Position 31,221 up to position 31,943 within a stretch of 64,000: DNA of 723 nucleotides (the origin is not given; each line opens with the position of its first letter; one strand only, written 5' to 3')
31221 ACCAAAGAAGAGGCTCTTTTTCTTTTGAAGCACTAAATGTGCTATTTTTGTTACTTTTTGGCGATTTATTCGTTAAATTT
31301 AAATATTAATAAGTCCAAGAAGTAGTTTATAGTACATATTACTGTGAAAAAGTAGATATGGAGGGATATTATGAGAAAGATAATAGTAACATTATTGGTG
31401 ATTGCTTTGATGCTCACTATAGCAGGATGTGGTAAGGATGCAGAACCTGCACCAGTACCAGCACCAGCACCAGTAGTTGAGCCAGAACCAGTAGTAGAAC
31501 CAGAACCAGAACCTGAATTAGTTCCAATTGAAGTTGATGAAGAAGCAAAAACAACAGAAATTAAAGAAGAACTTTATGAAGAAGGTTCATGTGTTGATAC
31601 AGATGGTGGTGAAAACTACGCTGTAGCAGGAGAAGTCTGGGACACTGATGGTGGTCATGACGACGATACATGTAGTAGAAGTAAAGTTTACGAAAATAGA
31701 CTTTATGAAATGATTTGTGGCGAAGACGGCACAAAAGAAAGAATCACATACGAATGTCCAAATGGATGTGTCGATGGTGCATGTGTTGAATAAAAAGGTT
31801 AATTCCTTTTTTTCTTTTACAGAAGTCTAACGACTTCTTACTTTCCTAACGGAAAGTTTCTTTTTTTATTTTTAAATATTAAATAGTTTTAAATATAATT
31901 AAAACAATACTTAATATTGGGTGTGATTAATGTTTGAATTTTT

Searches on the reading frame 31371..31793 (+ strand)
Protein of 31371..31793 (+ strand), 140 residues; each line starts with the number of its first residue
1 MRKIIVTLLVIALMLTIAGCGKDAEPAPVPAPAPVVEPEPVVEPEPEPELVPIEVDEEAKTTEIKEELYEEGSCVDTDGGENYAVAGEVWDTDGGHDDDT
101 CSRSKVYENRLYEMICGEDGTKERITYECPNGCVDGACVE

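Call 16: search_protein_families(library=pfam, proteins=[window:31371-31793:+], max_evalue=1)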
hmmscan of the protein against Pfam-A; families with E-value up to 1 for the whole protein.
window:31371-31793:+ (140 aa): 3 families
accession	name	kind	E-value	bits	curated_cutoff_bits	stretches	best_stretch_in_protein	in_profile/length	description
PF05887.16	Trypan_PARP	-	0.033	14.6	100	1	23-50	58-85/134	Procyclic acidic repetitive protein (PARP)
PF16397.10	DUF5006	-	0.28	10.7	34.1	0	3-36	2-36/263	Domain of unknown function (DUF5006)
PF15754.10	SPESP1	-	0.47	10.1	27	1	33-66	118-150/322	Sperm equatorial segment protein 1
